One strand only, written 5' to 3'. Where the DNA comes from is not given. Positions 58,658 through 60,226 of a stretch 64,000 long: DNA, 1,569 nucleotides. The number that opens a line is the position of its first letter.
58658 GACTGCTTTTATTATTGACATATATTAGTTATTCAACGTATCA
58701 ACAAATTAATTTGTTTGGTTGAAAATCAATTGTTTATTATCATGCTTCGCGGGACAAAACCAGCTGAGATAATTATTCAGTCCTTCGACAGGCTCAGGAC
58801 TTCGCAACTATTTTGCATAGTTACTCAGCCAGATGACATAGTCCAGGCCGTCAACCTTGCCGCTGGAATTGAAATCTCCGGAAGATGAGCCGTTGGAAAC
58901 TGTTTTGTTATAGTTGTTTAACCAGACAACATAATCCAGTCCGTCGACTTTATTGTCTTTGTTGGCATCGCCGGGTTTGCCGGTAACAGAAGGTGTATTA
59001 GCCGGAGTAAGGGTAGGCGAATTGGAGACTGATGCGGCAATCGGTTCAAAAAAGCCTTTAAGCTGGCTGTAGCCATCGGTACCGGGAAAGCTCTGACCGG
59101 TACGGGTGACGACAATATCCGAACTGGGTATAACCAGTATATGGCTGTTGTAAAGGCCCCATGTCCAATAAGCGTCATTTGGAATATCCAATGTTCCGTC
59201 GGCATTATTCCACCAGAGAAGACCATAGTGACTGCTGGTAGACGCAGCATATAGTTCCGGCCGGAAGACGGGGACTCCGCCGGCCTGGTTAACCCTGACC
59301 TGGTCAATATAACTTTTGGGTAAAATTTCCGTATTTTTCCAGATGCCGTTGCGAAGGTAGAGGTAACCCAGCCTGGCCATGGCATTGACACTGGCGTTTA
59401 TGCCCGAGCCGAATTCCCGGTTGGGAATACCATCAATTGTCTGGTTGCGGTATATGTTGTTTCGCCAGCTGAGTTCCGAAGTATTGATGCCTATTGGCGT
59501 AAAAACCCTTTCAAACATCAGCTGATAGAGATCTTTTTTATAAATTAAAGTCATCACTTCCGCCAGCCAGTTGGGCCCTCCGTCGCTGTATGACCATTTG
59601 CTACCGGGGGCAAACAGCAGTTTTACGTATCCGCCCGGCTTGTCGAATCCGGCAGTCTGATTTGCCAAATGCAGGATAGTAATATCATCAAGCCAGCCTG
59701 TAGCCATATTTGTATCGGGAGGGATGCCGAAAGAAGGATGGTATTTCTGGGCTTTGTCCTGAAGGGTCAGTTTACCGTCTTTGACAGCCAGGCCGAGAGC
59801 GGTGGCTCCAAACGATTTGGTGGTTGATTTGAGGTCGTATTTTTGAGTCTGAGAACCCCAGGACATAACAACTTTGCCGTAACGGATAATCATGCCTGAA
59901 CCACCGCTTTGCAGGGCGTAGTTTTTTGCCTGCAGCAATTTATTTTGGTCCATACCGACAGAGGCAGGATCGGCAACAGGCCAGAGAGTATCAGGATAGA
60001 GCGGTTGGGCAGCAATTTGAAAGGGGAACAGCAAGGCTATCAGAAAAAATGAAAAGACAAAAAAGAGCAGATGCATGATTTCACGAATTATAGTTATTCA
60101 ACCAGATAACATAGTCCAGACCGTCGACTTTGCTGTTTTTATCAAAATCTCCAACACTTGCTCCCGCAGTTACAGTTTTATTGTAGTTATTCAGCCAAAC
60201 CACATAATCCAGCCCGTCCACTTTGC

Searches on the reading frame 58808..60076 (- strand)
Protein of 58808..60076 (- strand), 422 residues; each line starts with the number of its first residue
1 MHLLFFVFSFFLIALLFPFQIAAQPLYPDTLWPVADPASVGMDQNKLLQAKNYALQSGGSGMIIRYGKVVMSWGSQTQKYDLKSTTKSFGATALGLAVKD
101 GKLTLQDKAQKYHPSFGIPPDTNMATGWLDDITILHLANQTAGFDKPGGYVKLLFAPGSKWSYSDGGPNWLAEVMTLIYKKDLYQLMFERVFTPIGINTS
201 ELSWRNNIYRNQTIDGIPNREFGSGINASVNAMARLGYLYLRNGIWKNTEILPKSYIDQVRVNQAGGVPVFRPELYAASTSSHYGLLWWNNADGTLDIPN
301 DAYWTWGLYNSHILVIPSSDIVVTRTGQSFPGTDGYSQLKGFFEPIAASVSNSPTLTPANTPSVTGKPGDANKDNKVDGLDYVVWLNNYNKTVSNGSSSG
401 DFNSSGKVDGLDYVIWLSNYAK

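Call 9: search_protein_families(library=pfam, proteins=[window:58808-60076:-], max_evalue=0.001)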
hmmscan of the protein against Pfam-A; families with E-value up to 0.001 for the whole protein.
window:58808-60076:- (422 aa): 2 families
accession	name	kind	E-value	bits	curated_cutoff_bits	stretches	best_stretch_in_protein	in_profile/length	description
PF00144.29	Beta-lactamase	-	6.3e-23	81.9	27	1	60-331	18-312/329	Beta-lactamase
PF00404.24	Dockerin_1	-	9e-06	26.2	22.9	1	368-414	1-50/57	Dockerin type I domain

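Call 21: find_encoding_contigs(protein=window:58808-60076:-, flank=10000, max_places=3)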
Protein window:58808-60076:- (422 aa): 4 contigs read that carry it; 2 places shown.
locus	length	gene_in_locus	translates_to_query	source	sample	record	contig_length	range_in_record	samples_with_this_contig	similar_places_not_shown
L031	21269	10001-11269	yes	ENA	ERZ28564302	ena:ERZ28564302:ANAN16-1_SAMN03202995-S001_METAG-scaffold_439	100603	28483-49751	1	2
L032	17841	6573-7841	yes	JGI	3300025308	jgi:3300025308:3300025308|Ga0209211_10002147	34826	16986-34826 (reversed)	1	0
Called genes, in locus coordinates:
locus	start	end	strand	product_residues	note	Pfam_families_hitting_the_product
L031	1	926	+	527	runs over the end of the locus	PF17892:Cadherin_5, PF17963:Big_9, PF00404:Dockerin_1 (weak)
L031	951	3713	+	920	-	PF01011:PQQ (faint), PF13570:Beta-prop_ACSF4, PF13360:PQQ_2, PF00404:Dockerin_1 (weak)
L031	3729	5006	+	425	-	PF00144:Beta-lactamase (faint), PF00404:Dockerin_1 (weak)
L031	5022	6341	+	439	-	PF00404:Dockerin_1 (weak)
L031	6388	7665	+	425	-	-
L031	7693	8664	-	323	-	-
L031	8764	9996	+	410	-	PF13810:DUF4185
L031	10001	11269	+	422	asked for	PF00144:Beta-lactamase, PF00404:Dockerin_1 (weak)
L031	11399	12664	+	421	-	PF00150:Cellulase (faint), PF01229:Glyco_hydro_39 (weak), PF11790:Glyco_hydro_cc (weak), PF00404:Dockerin_1 (weak)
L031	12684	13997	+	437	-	PF00404:Dockerin_1 (weak)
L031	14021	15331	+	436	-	PF17892:Cadherin_5, PF17963:Big_9, PF00404:Dockerin_1 (faint)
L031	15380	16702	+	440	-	PF00404:Dockerin_1 (weak)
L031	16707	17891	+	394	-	PF00404:Dockerin_1 (weak)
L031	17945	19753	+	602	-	PF00884:Sulfatase, PF00801:PKD, PF18911:PKD_4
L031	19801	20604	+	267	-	-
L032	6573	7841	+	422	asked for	PF00144:Beta-lactamase, PF00404:Dockerin_1 (weak)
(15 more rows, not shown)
